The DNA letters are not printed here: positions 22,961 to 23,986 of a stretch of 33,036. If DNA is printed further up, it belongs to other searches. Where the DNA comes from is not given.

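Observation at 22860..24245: PAS-LuxR regulator plus orphan receiver at the phage/plasmid divergence point: candidate signal-sensing switch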

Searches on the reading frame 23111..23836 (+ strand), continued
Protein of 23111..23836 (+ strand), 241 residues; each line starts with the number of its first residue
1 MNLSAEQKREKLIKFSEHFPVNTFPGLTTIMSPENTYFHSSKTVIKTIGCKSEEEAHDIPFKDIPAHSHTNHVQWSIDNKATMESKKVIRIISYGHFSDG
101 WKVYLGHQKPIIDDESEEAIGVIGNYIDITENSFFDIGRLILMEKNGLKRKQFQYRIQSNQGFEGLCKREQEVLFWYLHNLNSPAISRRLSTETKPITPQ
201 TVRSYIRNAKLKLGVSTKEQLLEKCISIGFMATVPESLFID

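Call 42: find_related_loci(query=L004:6742-8322:+, collection=genome_contigs, flank=500)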
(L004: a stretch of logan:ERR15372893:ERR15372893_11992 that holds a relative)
Query L004:6742-8322:+ (526 aa) in genome_contigs; peptide patterns used: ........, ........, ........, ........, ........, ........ (x = any residue, [..] = any of these).
600 stretches matched a pattern (row limit reached: there are more); 595 encode a relative of the query (tblastn E <= 1e-3); the best 80 are kept; 80 distinct loci.
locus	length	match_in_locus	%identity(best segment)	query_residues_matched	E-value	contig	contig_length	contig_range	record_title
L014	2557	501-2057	65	1-522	0e+0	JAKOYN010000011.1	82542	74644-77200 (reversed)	MAG: Pseudomonadota bacterium isolate USOA5_maxbin.083 k201_330046, whole genome shotgun sequence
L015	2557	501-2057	65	1-517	0e+0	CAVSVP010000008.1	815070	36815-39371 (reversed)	MAG: uncultured proteobacterium isolate MFD05684.bin.1.338 genome assembly, contig: contig_16862, whole genome shotgun s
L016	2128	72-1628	64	1-517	0e+0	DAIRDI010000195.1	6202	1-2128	MAG TPA_asm: Candidatus Competibacteraceae bacterium isolate CTOTU7347 NODE_19951_length_6202_cov_5.734179, whole genome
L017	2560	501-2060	63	1-521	0e+0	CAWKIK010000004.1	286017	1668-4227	MAG: uncultured Gammaproteobacteria bacterium isolate MFD01721.bin.1.106 genome assembly, contig: contig_43093, whole ge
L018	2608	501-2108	64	1-517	0e+0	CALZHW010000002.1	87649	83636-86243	MAG: uncultured Ectothiorhodospiraceae bacterium isolate FCS_M_Gamma_062.3 genome assembly, contig: NODE_7_length_87649_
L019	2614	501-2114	64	1-517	0e+0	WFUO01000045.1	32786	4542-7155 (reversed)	MAG: Gammaproteobacteria bacterium isolate S139_76 k151_485608, whole genome shotgun sequence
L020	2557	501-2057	63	1-517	0e+0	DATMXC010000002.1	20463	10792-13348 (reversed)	MAG TPA_asm: Gammaproteobacteria bacterium isolate SMAG_U13110 k141_48576, whole genome shotgun sequence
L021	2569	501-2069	62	1-522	0e+0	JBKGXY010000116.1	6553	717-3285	MAG: Ectothiorhodospira sp. isolate C1M08_12 NODE_8901_length_6553_cov_5.305017, whole genome shotgun sequence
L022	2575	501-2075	63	1-523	0e+0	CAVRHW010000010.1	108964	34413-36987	MAG: uncultured Gammaproteobacteria bacterium isolate MFD05684.bin.2.96 genome assembly, contig: contig_34386, whole gen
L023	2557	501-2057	64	1-517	0e+0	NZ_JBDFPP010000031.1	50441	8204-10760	Pseudomonas sp. P39-UII1 scaffold_31, whole genome shotgun sequence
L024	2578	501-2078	63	1-517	0e+0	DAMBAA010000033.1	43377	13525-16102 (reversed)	MAG TPA_asm: Pseudomonas sp. isolate CTOTU48685 NODE_98_length_43377_cov_22.818291, whole genome shotgun sequence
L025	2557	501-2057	64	1-517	0e+0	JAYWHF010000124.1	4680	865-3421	MAG: Gammaproteobacteria bacterium isolate GLR68_GL53_UP_2_concoct_68 GLR68_GL53_UP_2_concoct_68_123, whole genome shotg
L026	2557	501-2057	63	1-517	0e+0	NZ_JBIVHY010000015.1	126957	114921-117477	Pseudomonas sp. NPDC089408 NPDC089408_164_C10.ctg-0015, whole genome shotgun sequence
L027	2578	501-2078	64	1-517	0e+0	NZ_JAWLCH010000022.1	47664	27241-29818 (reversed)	MAG: Marinobacter sp. isolate 15dZY3.bin.38 NODE_1082_length_47664_cov_26.350363, whole genome shotgun sequence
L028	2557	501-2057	63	1-517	0e+0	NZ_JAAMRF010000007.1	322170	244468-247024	Stutzerimonas azotifigens strain 115A1 NODE_7_length_322170_cov_52.717718, whole genome shotgun sequence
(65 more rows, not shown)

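Call 49: search_protein_representatives(alignment_id=A1)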
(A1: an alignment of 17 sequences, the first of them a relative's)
Query: 17 sequences, 241 profile positions. Proteins with E-value up to 0.001 (for the whole library): 1587; up to 1e-10: 481; up to 1e-30: 16. The best 150 are listed.
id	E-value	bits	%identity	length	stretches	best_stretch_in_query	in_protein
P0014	2.9e-119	413.4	-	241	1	1-241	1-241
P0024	7.7e-63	228.7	-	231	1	1-239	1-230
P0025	1.4e-48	182.0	-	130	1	1-119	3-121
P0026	3.6e-46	174.1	-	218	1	5-239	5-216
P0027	2.8e-43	164.7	-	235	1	11-239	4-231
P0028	6.9e-41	156.8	-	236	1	7-238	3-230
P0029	2.6e-40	154.9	-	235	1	11-238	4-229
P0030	2.2e-39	151.9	-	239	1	12-239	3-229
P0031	3.8e-37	144.6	-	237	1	4-238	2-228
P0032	3.2e-36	141.5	-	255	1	4-239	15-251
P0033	5.6e-35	137.5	-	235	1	15-238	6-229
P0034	6.9e-33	130.6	-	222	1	24-239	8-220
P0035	6.7e-32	127.4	-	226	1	22-239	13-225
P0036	9.4e-32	126.9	-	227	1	23-239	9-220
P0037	2.3e-31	125.7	-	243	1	20-239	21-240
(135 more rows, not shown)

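Call 50: search_solved_structures(query=A1, max_evalue=0.01, show_alignments=4)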
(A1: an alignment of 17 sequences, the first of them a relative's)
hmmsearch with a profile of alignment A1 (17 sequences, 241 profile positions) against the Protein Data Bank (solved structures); distinct sequences matched with E-value up to 0.01: 19.
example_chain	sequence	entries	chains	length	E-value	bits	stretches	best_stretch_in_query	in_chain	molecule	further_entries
6ugl_A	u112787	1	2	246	7.1e-12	48.7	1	22-239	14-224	Helix-turn-helix transcriptional regulator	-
6kju_A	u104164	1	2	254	7.8e-12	48.6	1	22-239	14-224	Helix-turn-helix transcriptional regulator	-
6ide_A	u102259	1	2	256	7.9e-12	48.6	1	22-239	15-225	Transcriptional regulator LuxR family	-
7dwm_A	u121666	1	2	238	1.7e-11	47.5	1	30-239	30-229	Transcriptional regulator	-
7ve6_A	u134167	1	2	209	3.7e-05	26.7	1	156-220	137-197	Response regulator protein VraR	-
4gvp_A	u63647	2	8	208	3.9e-05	26.6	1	156-220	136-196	Response regulator protein vraR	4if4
7ve4_A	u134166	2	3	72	5.5e-05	26.1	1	161-220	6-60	DNA-binding response regulator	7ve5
2rnj_A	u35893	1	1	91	8.3e-05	25.6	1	160-220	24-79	Response regulator protein vraR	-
7r3g_B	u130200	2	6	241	0.0003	23.7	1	165-230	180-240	Regulatory protein RhlR | PROSS optimized variant of RhlR with 75 mutations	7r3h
4wt0_B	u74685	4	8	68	0.00032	23.6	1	163-220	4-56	Response regulator receiver domain protein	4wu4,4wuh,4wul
4ldz_A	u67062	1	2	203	0.00048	23.1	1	164-223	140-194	Transcriptional regulatory protein DesR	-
1fse_A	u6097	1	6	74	0.00075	22.4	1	165-222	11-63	GERE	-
4wsz_A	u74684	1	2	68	0.00084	22.3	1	163-220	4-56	Response regulator receiver domain protein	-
3kln_A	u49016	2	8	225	0.0032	20.4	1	158-222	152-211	Transcriptional regulator, LuxR family | Transcriptional regulator VpsT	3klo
6jqs_A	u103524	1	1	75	0.0032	20.4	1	165-222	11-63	DNA-binding response regulator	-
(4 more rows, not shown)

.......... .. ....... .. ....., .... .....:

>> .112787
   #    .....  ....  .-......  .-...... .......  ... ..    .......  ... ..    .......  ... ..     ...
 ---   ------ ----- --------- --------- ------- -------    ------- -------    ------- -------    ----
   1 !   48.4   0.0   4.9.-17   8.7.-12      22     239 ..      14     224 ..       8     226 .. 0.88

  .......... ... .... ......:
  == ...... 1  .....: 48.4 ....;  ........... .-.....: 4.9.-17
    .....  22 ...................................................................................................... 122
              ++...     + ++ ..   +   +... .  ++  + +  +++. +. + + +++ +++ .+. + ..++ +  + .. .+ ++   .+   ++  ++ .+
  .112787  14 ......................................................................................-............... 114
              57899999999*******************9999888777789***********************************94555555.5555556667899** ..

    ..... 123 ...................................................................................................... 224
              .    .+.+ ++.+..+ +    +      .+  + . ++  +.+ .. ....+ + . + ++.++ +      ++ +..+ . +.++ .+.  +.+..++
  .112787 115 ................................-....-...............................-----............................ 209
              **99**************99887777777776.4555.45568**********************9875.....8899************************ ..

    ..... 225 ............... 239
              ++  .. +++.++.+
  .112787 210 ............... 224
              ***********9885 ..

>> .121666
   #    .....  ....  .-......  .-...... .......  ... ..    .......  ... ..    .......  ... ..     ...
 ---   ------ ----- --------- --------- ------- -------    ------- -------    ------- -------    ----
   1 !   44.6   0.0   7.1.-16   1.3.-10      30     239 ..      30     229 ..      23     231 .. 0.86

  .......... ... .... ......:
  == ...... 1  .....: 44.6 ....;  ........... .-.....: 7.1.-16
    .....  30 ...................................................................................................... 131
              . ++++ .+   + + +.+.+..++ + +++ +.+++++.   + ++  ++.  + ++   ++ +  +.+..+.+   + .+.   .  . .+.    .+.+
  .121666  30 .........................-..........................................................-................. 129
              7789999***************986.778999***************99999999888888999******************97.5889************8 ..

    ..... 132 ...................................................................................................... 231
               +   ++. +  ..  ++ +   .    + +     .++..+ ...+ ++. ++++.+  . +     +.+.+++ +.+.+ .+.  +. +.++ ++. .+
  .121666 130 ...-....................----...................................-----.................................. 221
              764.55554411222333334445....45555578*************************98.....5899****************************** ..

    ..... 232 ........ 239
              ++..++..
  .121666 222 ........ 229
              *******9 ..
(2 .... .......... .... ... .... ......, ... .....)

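Call 51: search_protein_families(library=ncbifam, proteins=[window:23111-23836:+], max_evalue=0.01)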
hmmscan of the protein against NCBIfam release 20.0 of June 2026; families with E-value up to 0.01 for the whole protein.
window:23111-23836:+ (241 aa): 1 family
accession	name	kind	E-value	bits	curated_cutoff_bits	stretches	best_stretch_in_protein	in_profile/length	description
TIGR03541.1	reg_near_HchA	equivalog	8.5e-05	22.2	215.6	1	75-229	90-230/232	PA1136 family autoinducer-binding transcriptional regulator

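Call 60: find_encoding_contigs(protein=P0010, flank=6000, max_places=2)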
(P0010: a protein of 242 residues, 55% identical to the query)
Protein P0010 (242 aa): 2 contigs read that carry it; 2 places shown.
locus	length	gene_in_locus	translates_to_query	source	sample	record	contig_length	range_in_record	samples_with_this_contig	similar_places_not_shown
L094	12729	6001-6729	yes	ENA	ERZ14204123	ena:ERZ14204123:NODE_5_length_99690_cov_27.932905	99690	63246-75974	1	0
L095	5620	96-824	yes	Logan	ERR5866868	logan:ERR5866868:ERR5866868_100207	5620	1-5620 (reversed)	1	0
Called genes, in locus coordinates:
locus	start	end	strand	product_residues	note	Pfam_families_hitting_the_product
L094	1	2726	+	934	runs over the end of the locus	PF00501:AMP-binding, PF00550:PP-binding (weak), PF01073:3Beta_HSD (weak), PF01370:Epimerase, PF02719:Polysacc_synt_2, PF07993:NAD_binding_4, PF08659:KR, PF16363:GDP_Man_Dehyd (weak)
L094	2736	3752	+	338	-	PF08241:Methyltransf_11 (weak), PF13649:Methyltransf_25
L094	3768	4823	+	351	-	PF00248:Aldo_ket_red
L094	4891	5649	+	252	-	PF22624:AASDHPPT_N, PF01648:ACPS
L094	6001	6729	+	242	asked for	-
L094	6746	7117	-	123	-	PF00072:Response_reg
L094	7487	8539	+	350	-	-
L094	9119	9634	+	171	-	PF13740:ACT_6 (weak)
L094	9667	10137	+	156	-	PF00578:AhpC-TSA, PF08534:Redoxin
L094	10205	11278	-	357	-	PF01594:AI-2E_transport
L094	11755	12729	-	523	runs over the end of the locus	PF00117:GATase, PF07722:Peptidase_C26, PF02540:NAD_synthase (weak), PF00958:GMP_synt_C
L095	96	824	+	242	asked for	-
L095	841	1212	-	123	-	PF00072:Response_reg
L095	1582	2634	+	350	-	-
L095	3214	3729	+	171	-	PF13740:ACT_6 (weak)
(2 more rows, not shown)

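Call 61: find_encoding_contigs(protein=P0004, flank=7000, max_places=2)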
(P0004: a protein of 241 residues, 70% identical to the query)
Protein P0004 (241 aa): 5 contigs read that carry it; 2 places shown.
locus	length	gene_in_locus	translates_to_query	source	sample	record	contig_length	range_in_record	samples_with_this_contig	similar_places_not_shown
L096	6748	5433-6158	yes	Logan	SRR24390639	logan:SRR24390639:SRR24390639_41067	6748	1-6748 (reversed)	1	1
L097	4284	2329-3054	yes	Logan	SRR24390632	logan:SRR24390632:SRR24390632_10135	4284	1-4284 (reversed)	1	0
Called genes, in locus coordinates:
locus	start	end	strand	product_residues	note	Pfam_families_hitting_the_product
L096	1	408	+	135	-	?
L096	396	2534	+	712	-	PF16510:P22_portal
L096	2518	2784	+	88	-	-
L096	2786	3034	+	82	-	-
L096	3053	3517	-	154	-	PF03592:Terminase_2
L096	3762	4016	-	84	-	-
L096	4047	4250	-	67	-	-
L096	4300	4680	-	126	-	PF08774:VRR_NUC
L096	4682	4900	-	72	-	-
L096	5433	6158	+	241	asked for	PF00196:GerE (weak)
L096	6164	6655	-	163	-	PF00072:Response_reg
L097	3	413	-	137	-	?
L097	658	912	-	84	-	-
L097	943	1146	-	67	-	-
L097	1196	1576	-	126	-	PF08774:VRR_NUC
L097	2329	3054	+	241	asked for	PF00196:GerE (weak)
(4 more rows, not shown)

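Call 62: find_encoding_contigs(protein=P0017, flank=10000, max_places=2)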
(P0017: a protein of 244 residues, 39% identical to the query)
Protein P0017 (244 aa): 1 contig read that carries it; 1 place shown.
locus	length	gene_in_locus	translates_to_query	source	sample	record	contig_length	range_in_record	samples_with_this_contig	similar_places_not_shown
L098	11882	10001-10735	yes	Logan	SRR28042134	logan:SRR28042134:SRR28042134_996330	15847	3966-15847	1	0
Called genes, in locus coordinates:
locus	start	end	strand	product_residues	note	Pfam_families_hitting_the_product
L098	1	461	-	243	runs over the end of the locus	-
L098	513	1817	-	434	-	-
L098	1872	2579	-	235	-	-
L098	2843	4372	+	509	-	PF17289:Terminase_6C (weak)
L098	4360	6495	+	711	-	PF16510:P22_portal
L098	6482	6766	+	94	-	-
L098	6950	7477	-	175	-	-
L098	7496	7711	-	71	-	-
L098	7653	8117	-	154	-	PF03592:Terminase_2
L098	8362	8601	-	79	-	-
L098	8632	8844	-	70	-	-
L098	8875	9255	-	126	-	PF08774:VRR_NUC (weak)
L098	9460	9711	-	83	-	-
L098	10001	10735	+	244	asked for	PF00196:GerE (weak)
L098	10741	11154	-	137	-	PF00072:Response_reg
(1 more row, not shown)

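Call 69: find_related_loci(query=A1, collection=viral_contigs, flank=7000)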
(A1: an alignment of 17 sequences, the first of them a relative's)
Query A1 (241 aa) in viral_contigs; peptide patterns used: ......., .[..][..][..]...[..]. (x = any residue, [..] = any of these).
114 stretches matched a pattern; 1 encode a relative of the query (tblastn E <= 1e-3); 1 distinct loci.
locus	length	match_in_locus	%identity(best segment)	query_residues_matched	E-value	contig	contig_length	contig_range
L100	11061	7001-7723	56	1-241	1e-95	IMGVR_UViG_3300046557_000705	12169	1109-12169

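Call 71: find_related_loci(query=A1, collection=metagenome_contigs, flank=6000)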
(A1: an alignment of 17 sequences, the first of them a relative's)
Query A1 (241 aa) in metagenome_contigs; peptide patterns used: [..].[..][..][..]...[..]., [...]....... (x = any residue, [..] = any of these).
199 stretches matched a pattern; 4 encode a relative of the query (tblastn E <= 1e-3); 4 distinct loci.
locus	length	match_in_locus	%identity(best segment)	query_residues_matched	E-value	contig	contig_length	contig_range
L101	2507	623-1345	70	1-241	3e-124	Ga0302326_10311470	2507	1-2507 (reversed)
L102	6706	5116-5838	70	1-241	7e-119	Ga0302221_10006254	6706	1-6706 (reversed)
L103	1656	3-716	58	4-241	2e-103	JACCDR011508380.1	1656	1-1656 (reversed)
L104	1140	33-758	57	1-241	9e-100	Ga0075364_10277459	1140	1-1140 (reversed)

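Call 89: search_dna_similar(query=window:23111-23836:+, collection=phages, mode=protein, max_evalue=0.001, max_rows=30)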
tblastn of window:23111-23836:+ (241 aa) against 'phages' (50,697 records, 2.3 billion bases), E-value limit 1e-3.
No match.

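Call 91: search_dna_similar(query=window:23111-23836:+, collection=plasmids, mode=protein, max_evalue=0.001, max_rows=20)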
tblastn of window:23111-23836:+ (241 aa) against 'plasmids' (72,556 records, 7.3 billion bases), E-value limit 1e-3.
Records with a match: 19; places in all: 19; records where one place covers at least 80% of the query: 6.
Best place of each record, by identity: <60% 19.
By first word of the organism name: Arsenophonus 12; Salinivibrio 4; Vibrio 1; Photobacterium 1; Sodalis 1.
By predicted mobility (MOB-suite, as given by PLSDB): non-mobilizable 10; mobilizable 9.
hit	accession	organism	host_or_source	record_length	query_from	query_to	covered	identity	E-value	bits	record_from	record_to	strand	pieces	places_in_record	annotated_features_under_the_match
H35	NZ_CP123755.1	Arsenophonus apicola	Apis mellifera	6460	78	238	67%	31.7%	2e-7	58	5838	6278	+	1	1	PAS and helix-turn-helix domain-containing protein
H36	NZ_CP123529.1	Arsenophonus nasoniae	Nasonia vitripennis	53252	78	238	67%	31.1%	1e-7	59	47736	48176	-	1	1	PAS and helix-turn-helix domain-containing protein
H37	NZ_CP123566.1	Arsenophonus nasoniae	Nasonia vitripennis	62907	78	238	67%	31.1%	1e-7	59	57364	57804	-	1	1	PAS and helix-turn-helix domain-containing protein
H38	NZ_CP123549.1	Arsenophonus nasoniae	Nasonia vitripennis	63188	78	238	67%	31.1%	1e-7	59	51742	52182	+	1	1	PAS and helix-turn-helix domain-containing protein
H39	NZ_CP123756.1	Arsenophonus apicola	Apis mellifera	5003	78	238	67%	30.5%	3e-6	55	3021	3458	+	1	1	helix-turn-helix transcriptional regulator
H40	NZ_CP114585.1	Salinivibrio proteolyticus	-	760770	24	239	90%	22.1%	3e-9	64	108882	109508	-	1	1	helix-turn-helix transcriptional regulator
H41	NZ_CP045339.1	Vibrio sp. THAF190c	pure culture,Surface of a polyethylene ...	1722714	24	239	90%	21.9%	9e-9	62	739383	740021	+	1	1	none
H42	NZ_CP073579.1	Photobacterium sp. GJ3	-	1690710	22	239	90%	21.5%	2e-9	65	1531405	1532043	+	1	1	record has no annotation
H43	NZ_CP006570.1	Sodalis praecaptivus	-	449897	78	235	66%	29.3%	5e-4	48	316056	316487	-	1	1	PAS and helix-turn-helix domain-containing protein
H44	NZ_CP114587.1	Salinivibrio kushneri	-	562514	21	239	91%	20.0%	7e-8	60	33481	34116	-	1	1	helix-turn-helix transcriptional regulator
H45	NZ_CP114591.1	Salinivibrio kushneri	-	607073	24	239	90%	20.3%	6e-8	60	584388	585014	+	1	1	helix-turn-helix transcriptional regulator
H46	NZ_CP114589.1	Salinivibrio kushneri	-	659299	21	239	91%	19.5%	5e-7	57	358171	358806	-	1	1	helix-turn-helix transcriptional regulator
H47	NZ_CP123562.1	Arsenophonus nasoniae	Nasonia vitripennis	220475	78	235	66%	26.4%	4e-4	49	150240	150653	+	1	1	PAS and helix-turn-helix domain-containing protein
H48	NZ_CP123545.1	Arsenophonus nasoniae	Nasonia vitripennis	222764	78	235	66%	26.4%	4e-4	49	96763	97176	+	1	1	PAS and helix-turn-helix domain-containing protein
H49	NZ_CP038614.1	Arsenophonus nasoniae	Nasonia vitripennis,pure culture,whole ...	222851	78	235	66%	26.4%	4e-4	49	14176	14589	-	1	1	PAS and helix-turn-helix domain-containing protein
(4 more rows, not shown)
